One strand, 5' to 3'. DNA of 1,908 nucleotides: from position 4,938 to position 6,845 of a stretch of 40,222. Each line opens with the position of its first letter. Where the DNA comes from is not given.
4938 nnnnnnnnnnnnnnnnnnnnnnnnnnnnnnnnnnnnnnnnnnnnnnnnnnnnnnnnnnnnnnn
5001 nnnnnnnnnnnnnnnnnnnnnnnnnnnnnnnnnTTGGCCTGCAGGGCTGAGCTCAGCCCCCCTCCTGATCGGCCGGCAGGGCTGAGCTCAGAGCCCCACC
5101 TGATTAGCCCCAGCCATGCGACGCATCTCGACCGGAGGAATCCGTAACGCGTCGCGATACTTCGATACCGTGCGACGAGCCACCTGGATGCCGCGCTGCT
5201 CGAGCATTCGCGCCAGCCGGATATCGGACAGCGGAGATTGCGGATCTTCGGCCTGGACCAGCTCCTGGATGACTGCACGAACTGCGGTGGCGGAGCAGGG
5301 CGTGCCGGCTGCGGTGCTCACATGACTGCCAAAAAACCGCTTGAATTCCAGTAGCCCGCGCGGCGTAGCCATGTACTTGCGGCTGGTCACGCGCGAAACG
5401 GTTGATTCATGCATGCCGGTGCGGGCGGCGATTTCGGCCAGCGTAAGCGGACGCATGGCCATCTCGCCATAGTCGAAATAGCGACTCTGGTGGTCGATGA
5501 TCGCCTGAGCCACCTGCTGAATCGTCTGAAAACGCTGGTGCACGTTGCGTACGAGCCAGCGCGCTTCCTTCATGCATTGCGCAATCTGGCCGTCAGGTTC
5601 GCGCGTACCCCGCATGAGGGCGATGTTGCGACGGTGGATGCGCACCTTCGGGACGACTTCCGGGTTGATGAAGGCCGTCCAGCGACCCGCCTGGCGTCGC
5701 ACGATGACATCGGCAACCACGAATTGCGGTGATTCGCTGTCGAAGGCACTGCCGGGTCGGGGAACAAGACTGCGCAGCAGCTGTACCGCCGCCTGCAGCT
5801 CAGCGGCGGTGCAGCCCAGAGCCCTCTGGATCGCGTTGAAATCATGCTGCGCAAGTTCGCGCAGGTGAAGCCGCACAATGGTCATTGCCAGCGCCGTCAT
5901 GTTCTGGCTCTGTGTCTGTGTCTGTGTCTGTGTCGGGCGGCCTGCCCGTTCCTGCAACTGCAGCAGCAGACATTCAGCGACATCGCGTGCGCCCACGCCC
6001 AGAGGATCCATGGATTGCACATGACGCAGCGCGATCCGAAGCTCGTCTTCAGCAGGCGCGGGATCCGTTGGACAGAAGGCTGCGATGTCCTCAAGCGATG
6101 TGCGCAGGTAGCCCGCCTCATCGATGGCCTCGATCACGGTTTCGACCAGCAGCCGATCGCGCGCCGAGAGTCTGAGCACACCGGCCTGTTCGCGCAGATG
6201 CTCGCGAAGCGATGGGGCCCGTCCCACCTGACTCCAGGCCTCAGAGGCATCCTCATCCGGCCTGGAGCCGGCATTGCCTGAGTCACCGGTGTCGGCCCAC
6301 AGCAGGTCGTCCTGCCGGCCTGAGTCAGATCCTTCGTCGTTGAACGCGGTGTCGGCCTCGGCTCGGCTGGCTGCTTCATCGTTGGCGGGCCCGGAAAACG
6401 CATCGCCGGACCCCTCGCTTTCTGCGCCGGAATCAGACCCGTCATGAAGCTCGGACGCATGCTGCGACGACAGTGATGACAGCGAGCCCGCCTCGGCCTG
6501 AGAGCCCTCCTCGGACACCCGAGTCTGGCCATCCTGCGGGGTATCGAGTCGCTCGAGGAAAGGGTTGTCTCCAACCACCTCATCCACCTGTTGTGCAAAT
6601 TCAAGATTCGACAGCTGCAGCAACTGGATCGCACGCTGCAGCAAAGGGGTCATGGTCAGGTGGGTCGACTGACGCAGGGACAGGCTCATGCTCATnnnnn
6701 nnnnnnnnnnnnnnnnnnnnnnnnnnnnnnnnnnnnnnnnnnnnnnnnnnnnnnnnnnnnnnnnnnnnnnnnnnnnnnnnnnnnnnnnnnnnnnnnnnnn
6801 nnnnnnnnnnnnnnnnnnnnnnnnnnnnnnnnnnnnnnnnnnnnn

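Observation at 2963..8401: Compact sigma-54 island: pseudo-kinase + NtrC-type activator, rpoN, sensor-less kinase and NarL-type regulator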

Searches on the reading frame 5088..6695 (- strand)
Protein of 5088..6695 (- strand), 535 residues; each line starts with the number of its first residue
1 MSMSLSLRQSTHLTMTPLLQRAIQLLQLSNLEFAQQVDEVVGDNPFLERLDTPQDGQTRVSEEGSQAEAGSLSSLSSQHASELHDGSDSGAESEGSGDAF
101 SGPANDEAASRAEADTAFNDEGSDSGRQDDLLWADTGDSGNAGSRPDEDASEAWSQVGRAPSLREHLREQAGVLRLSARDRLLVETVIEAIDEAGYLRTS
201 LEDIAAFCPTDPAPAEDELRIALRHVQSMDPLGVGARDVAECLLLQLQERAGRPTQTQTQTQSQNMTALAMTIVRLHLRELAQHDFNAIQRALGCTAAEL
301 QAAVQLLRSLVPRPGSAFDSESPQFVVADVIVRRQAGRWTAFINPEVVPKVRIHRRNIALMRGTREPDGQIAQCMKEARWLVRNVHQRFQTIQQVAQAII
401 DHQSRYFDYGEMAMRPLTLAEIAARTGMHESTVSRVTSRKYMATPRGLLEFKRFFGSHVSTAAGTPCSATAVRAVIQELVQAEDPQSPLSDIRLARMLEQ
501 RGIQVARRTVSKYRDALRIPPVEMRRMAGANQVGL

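Call 3: search_protein_families(library=pfam, proteins=[window:5088-6695:-], max_evalue=0.01)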
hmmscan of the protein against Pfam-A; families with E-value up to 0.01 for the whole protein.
window:5088-6695:- (535 aa): 7 families
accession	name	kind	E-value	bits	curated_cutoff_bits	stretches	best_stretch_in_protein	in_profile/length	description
PF04552.19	Sigma54_DBD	-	1.5e-58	197.5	22.8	1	371-526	4-159/160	Sigma-54, DNA binding domain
PF04963.19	Sigma54_CBD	-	2.9e-53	180.8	22.9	1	158-355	7-183/185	Sigma-54 factor, core binding domain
PF00309.25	Sigma54_AID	-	1.3e-13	51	23.8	1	4-48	1-45/46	Sigma-54 factor, Activator interacting domain (AID)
PF09339.16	HTH_IclR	-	9.3e-05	22.6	22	1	414-437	16-39/52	IclR helix-turn-helix domain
PF01381.28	HTH_3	-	0.0045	17.4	23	0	417-445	10-38/55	Helix-turn-helix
PF13545.12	HTH_Crp_2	-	0.0065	16.8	27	0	393-438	1-44/70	Crp-like helix-turn-helix domain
PF12802.13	MarR_2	-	0.0085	16.7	27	0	413-437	15-41/61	MarR family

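Call 5: search_protein_families(library=ncbifam, proteins=[window:5088-6695:-], max_evalue=0.001)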
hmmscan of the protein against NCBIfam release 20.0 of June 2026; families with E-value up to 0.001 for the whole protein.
window:5088-6695:- (535 aa): 7 families
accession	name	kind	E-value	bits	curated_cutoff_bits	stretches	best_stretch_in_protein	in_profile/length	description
NF004598.0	PRK05932.1-5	equivalog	2.3e-162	541.3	621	1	1-527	1-503/504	RNA polymerase factor sigma-54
NF004595.0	PRK05932.1-2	equivalog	1.4e-149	499.1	513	1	1-526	1-481/484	RNA polymerase factor sigma-54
NF009118.0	PRK12469.1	subfamily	1e-146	489.6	396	1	1-527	1-480/483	RNA polymerase factor sigma-54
TIGR02395.1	rpoN_sigma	equivalog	6.6e-124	414.3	277.35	1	9-526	1-434/434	RNA polymerase factor sigma-54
NF004596.0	PRK05932.1-3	subfamily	5.2e-113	378.7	499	1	2-527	4-506/515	RNA polymerase factor sigma-54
NF004597.0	PRK05932.1-4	equivalog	1.9e-106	356.4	817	2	154-526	111-474/477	RNA polymerase factor sigma-54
NF004602.0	PRK05932.2-4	equivalog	1.5e-44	152.5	506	1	162-525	80-408/416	RNA polymerase factor sigma-54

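Call 8: find_encoding_contigs(protein=window:5088-6695:-, flank=10000, max_places=10)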
Protein window:5088-6695:- (535 aa): 4 contigs read that carry it; 4 places shown.
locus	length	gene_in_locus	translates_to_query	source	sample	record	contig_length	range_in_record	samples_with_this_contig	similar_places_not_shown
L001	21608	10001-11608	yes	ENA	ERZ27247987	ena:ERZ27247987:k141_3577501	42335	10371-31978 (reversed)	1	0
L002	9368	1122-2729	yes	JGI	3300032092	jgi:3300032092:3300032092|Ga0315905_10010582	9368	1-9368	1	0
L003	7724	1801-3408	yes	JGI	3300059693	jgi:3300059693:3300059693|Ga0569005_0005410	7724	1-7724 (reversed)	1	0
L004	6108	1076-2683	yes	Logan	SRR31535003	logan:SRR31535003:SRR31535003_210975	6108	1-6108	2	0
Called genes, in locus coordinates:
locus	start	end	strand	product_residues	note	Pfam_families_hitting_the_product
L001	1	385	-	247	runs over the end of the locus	PF13238:AAA_18, PF13671:AAA_33 (weak), PF01202:SKI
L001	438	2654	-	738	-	PF11741:AMIN, PF07660:STN, PF21305:type_II_gspD_N0 (weak), PF03958:Secretin_N, PF00263:Secretin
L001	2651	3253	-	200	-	PF04351:PilP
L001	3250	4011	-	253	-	PF04350:PilO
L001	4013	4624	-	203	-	PF05137:PilN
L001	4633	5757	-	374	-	PF11104:PilM_2, PF14450:FtsA (weak)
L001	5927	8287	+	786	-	PF00912:Transgly, PF17092:PCB_OB, PF00905:Transpeptidase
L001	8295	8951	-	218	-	PF00072:Response_reg, PF00196:GerE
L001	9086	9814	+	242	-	PF07730:HisKA_3, PF02518:HATPase_c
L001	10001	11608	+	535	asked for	PF00309:Sigma54_AID, PF04963:Sigma54_CBD, PF04552:Sigma54_DBD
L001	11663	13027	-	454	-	PF00072:Response_reg, PF00158:Sigma54_activat, PF01078:Mg_chelatase (faint), PF14532:Sigma54_activ_2, PF07724:AAA_2 (faint), PF07728:AAA_5, PF25601:AAA_lid_14, PF02954:HTH_8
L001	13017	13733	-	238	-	PF00512:HisKA (weak)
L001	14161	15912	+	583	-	PF07992:Pyr_redox_2 (faint), PF01266:DAO (weak), PF01494:FAD_binding_3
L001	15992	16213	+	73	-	PF10932:DUF2783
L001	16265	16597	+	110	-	-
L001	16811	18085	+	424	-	PF00278:Orn_DAP_Arg_deC, PF01168:Ala_racemase_N (weak), PF02784:Orn_Arg_deC_N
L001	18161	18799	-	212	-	PF01794:Ferric_reduct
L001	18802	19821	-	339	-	PF00174:Oxidored_molyb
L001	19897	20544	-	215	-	PF13442:Cytochrome_CBB3 (weak), PF00034:Cytochrom_C, PF13442:Cytochrome_CBB3 (weak), PF00034:Cytochrom_C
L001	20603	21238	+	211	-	PF01926:MMR_HSR1, PF02421:FeoB_N (weak), PF03193:RsgA_GTPase (faint)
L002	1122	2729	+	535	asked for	PF00309:Sigma54_AID, PF04963:Sigma54_CBD, PF04552:Sigma54_DBD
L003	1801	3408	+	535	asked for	PF00309:Sigma54_AID, PF04963:Sigma54_CBD, PF04552:Sigma54_DBD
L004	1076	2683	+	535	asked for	PF00309:Sigma54_AID, PF04963:Sigma54_CBD, PF04552:Sigma54_DBD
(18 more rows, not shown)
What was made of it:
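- The sigma-54 protein is identical on four independent metagenome contigs (call 8).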

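Call 9: find_homologous_proteins(query=window:5088-6695:-, max_evalue=1e-30)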
Query window:5088-6695:- (535 aa): 3323 proteins with E <= 1e-30 among 8000 candidates; the best 120 are listed.
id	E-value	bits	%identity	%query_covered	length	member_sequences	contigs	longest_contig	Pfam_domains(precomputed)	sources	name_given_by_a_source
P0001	0.0e+0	1158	99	100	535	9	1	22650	PF04963.20,PF00309.26,PF04552.20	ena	-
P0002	1.8e-259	880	78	100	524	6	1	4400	PF04963.20,PF00309.26,PF04552.20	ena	-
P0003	1.0e-236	805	71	100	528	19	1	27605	PF04963.20,PF00309.26,PF04552.20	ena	-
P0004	1.4e-222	758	68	100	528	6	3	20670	PF04963.20,PF00309.26,PF04552.20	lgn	-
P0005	1.0e-215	735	67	100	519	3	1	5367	PF04963.20,PF00309.26,PF09339.17,PF04552.20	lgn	-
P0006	1.5e-207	708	65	99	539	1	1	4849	PF04963.20,PF00309.26,PF04552.20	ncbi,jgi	jgi:RNA polymerase sigma-54 factor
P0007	1.2e-199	682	63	99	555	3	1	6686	PF04963.20,PF00309.26,PF04552.20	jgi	jgi:RNA polymerase sigma-54 factor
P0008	2.1e-158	546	55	99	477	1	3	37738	PF04963.20,PF00309.26,PF04552.20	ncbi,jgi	ncbi:MAG: hypothetical protein RJA99_4125 [Pseudomonadota bacterium]|jgi:RNA polymerase sigma-54 fac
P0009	8.6e-158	544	53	99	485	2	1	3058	PF04963.20,PF00309.26,PF04552.20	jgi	jgi:RNA polymerase sigma-54 factor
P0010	2.7e-157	543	54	99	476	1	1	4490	PF04963.20,PF00309.26,PF04552.20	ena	-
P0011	2.8e-157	543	53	99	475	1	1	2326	PF04963.20,PF00309.26,PF04552.20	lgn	-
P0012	9.0e-157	541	53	99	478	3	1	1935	PF04963.20,PF00309.26,PF04552.20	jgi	jgi:RNA polymerase sigma-54 factor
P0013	1.8e-156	540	54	99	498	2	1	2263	PF04963.20,PF00309.26,PF04552.20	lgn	-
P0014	2.1e-156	540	51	99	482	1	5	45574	PF04963.20,PF00309.26,PF04552.20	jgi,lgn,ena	-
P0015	2.4e-156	540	53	99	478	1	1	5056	PF04963.20,PF00309.26,PF04552.20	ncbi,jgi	jgi:RNA polymerase sigma-54 factor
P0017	1.5e-155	537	54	99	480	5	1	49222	PF04963.20,PF00309.26,PF04552.20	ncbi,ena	-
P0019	5.2e-155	535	55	99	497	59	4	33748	PF04963.20,PF00309.26,PF04552.20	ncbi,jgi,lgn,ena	jgi:RNA polymerase sigma-54 factor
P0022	8.9e-155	534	52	99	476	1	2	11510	PF04963.20,PF00309.26,PF04552.20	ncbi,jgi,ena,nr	ncbi:MAG TPA: RNA polymerase factor sigma-54 [Burkholderiaceae bacterium]|nr:RNA polymerase factor s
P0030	6.9e-153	528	52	99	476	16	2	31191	PF04963.20,PF00309.26,PF04552.20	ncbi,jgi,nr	ncbi:MAG: RNA polymerase factor sigma-54 [Burkholderiales bacterium]|nr:MAG: RNA polymerase factor s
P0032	4.5e-152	525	53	100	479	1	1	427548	PF04963.20,PF00309.26,PF04552.20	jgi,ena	jgi:RNA polymerase sigma-54 factor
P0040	2.9e-151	523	51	99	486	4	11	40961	PF04963.20,PF00309.26,PF04552.20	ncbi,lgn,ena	-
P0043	6.5e-151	522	53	99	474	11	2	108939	PF04963.20,PF00309.26,PF04552.20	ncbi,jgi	jgi:RNA polymerase sigma-54 factor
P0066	4.8e-138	479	49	99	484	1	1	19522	PF04963.20,PF00309.26,PF04552.20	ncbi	-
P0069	1.4e-135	471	47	99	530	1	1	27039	PF04963.20,PF00309.26,PF04552.20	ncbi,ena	-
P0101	8.6e-119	416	43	98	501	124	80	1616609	PF04963.20,PF00309.26,PF04552.20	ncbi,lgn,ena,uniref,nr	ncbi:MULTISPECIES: RNA polymerase factor sigma-54 [Ralstonia]|uniref:RNA polymerase sigma-54 factor 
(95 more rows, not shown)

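Call 10: find_encoding_contigs(protein=P0003, flank=10000, max_places=2)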
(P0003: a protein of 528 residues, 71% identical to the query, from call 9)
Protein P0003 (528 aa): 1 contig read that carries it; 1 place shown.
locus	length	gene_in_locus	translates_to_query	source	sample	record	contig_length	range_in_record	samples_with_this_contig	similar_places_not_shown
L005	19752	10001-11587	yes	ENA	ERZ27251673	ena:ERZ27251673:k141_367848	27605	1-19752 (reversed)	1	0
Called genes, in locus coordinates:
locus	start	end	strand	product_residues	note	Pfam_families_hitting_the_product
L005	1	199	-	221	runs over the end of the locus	PF13671:AAA_33 (weak), PF01202:SKI, PF13238:AAA_18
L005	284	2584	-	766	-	PF11741:AMIN, PF21305:type_II_gspD_N0 (weak), PF07660:STN, PF03958:Secretin_N, PF00263:Secretin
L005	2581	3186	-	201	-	PF04351:PilP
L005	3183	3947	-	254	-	PF04350:PilO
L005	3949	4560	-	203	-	PF05137:PilN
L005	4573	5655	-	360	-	PF11104:PilM_2, PF14450:FtsA (weak)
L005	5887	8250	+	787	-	PF00912:Transgly, PF17092:PCB_OB, PF00905:Transpeptidase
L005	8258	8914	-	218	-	PF00072:Response_reg, PF00196:GerE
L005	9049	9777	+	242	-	PF07730:HisKA_3, PF02518:HATPase_c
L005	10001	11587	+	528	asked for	PF00309:Sigma54_AID, PF04963:Sigma54_CBD, PF04552:Sigma54_DBD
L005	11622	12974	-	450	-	PF00072:Response_reg, PF00158:Sigma54_activat, PF01078:Mg_chelatase (faint), PF14532:Sigma54_activ_2, PF07728:AAA_5, PF25601:AAA_lid_14, PF02954:HTH_8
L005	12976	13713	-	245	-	-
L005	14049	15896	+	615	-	PF01266:DAO (weak), PF01494:FAD_binding_3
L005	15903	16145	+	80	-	PF10932:DUF2783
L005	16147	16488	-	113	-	PF01491:Frataxin_Cyay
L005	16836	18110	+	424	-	PF00278:Orn_DAP_Arg_deC, PF01168:Ala_racemase_N, PF02784:Orn_Arg_deC_N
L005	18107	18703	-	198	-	PF01794:Ferric_reduct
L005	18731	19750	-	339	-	?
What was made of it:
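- The reduced five-gene form is shared with L005, whose sigma-54 is 71% identical, so it has been kept through substantial divergence (call 10).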

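Call 11: find_encoding_contigs(protein=P0032, flank=10000, max_places=2)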
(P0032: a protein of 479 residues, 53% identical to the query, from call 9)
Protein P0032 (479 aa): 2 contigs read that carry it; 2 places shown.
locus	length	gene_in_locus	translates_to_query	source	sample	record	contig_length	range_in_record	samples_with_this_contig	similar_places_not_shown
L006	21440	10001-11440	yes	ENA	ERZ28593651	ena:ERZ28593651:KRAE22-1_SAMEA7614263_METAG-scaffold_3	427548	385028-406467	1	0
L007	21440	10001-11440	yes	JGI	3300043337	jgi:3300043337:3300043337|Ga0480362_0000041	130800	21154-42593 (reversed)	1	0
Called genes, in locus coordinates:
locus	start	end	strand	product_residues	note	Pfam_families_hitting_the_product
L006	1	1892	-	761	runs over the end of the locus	PF11741:AMIN, PF21305:type_II_gspD_N0 (weak), PF07660:STN, PF03958:Secretin_N, PF00263:Secretin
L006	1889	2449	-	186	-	PF04351:PilP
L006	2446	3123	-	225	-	PF04350:PilO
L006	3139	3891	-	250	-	PF05137:PilN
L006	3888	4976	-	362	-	PF11104:PilM_2, PF14450:FtsA (weak)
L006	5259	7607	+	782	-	PF00912:Transgly, PF17092:PCB_OB, PF00905:Transpeptidase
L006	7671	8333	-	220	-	PF00072:Response_reg, PF00196:GerE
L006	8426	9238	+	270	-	PF07730:HisKA_3, PF02518:HATPase_c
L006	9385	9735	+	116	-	PF04972:BON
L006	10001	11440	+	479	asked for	PF00309:Sigma54_AID, PF04963:Sigma54_CBD, PF04552:Sigma54_DBD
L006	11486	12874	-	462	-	PF00072:Response_reg, PF00158:Sigma54_activat, PF14532:Sigma54_activ_2, PF07728:AAA_5, PF01078:Mg_chelatase (weak), PF25601:AAA_lid_14, PF02954:HTH_8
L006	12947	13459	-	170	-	PF00072:Response_reg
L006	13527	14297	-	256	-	PF00512:HisKA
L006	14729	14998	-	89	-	PF04226:Transgly_assoc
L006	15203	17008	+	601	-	-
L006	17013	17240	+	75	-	PF10932:DUF2783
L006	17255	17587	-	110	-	PF01491:Frataxin_Cyay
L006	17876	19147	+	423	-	PF00278:Orn_DAP_Arg_deC, PF01168:Ala_racemase_N (weak), PF02784:Orn_Arg_deC_N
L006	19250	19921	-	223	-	PF01794:Ferric_reduct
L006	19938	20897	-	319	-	PF00174:Oxidored_molyb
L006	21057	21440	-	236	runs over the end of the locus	PF00034:Cytochrom_C, PF13442:Cytochrome_CBB3, PF00034:Cytochrom_C (weak), PF13442:Cytochrome_CBB3 (weak)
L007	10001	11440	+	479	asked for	PF00309:Sigma54_AID, PF04963:Sigma54_CBD, PF04552:Sigma54_DBD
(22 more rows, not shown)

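Call 12: find_encoding_contigs(protein=P0008, flank=10000, max_places=2)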
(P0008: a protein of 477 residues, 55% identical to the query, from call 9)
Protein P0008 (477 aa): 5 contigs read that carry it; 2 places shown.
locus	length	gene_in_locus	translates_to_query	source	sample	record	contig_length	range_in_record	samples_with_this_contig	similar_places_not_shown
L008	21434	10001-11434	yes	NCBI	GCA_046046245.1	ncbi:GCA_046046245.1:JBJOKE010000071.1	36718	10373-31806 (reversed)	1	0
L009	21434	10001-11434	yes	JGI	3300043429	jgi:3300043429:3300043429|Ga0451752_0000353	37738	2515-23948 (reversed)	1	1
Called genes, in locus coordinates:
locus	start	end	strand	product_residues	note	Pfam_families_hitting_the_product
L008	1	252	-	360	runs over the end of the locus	PF11104:PilM_2, PF14450:FtsA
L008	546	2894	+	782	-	PF00912:Transgly, PF17092:PCB_OB, PF00905:Transpeptidase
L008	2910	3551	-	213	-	PF04972:BON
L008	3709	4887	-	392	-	PF01841:Transglut_core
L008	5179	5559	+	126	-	PF00072:Response_reg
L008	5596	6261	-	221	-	PF00072:Response_reg, PF00196:GerE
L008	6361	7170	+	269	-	PF07730:HisKA_3, PF13581:HATPase_c_2 (weak), PF02518:HATPase_c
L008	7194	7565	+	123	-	PF19029:DUF883_C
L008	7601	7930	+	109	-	PF04972:BON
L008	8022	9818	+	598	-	PF00512:HisKA, PF02518:HATPase_c, PF00072:Response_reg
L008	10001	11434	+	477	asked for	PF00309:Sigma54_AID, PF04963:Sigma54_CBD, PF04552:Sigma54_DBD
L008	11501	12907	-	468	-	PF00072:Response_reg, PF00158:Sigma54_activat, PF14532:Sigma54_activ_2, PF01078:Mg_chelatase (faint), PF07728:AAA_5, PF25601:AAA_lid_14, PF02954:HTH_8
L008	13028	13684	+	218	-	-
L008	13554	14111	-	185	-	PF00072:Response_reg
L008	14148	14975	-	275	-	PF00512:HisKA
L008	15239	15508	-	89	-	PF04226:Transgly_assoc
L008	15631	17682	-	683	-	-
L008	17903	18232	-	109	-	PF01491:Frataxin_Cyay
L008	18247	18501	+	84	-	PF13627:LptM_cons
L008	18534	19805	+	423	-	PF00278:Orn_DAP_Arg_deC, PF01168:Ala_racemase_N (weak), PF02784:Orn_Arg_deC_N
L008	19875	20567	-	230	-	PF01794:Ferric_reduct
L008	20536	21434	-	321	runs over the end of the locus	PF00174:Oxidored_molyb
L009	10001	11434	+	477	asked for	PF00309:Sigma54_AID, PF04963:Sigma54_CBD, PF04552:Sigma54_DBD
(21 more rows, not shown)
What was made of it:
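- On HisKA_3 (NarX/DesK/LiaS-type) kinase with a NarL/FixJ regulator: The orthologues have the same short form, 242-270 aa (calls 10-12).
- The module always lies directly beside mrcA and pilMNOPQ (calls 8, 10-12).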

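Call 22: list_cluster_members(proteins=[P0006, P0015, P0017, P0019, P0022, P0030, P0040, P0043, P0066, P0069])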
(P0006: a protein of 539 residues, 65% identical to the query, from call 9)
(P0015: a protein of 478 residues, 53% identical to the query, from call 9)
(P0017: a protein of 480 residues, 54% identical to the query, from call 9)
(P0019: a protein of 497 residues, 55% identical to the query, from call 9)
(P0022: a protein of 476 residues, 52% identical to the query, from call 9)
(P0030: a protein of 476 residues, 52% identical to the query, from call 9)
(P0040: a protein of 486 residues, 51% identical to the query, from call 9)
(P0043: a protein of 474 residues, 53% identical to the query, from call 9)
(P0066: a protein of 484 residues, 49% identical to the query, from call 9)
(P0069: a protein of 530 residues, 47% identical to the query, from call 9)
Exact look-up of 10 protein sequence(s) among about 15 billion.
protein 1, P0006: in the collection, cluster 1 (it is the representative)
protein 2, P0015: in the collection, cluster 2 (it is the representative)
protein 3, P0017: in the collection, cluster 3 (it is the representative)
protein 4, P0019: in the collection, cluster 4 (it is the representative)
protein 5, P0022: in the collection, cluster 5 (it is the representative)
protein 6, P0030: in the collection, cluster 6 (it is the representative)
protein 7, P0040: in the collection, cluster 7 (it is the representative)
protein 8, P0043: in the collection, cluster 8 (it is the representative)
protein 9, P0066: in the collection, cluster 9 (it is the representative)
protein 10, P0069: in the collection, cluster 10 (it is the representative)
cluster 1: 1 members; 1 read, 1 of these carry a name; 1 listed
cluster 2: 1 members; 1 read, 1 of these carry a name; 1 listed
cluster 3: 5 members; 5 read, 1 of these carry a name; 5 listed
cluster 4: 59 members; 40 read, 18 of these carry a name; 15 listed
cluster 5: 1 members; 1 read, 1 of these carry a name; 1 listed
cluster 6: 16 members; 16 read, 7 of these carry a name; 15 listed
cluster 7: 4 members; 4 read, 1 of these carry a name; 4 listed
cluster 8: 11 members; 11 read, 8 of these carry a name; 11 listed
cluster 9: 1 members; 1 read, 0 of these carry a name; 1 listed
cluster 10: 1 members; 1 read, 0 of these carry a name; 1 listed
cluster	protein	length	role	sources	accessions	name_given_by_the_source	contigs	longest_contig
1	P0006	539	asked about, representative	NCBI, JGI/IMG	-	RNA polymerase sigma-54 factor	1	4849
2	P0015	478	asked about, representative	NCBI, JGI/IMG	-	RNA polymerase sigma-54 factor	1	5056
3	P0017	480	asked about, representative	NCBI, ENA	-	-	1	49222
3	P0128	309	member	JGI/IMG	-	RNA polymerase sigma-54 factor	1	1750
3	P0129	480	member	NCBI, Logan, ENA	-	-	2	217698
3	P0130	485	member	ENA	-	-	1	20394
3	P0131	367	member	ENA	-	-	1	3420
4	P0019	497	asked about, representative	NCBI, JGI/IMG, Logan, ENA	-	RNA polymerase sigma-54 factor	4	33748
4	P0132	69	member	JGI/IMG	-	RNA polymerase sigma-54 factor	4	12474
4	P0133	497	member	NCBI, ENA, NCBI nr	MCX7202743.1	MAG: RNA polymerase factor sigma-54 [Burkholderiales bacterium] | RNA polymerase factor sigma-54 [Burkholderiales bacterium]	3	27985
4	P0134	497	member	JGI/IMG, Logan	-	RNA polymerase sigma-54 factor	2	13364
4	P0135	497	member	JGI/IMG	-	RNA polymerase sigma-54 factor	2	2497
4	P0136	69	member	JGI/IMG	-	RNA polymerase sigma-54 factor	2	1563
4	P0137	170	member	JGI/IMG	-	RNA polymerase sigma-54 factor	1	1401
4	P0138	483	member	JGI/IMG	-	RNA polymerase sigma-54 factor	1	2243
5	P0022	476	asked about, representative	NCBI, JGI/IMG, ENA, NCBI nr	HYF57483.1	MAG TPA: RNA polymerase factor sigma-54 [Burkholderiaceae bacterium] | RNA polymerase factor sigma-54 [Burkholderiaceae bacterium]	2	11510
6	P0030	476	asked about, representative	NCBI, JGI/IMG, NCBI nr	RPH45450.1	MAG: RNA polymerase factor sigma-54 [Burkholderiales bacterium]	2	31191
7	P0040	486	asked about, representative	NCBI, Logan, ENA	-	-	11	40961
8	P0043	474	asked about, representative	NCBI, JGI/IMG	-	RNA polymerase sigma-54 factor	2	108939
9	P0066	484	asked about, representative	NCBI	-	-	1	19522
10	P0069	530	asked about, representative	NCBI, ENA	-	-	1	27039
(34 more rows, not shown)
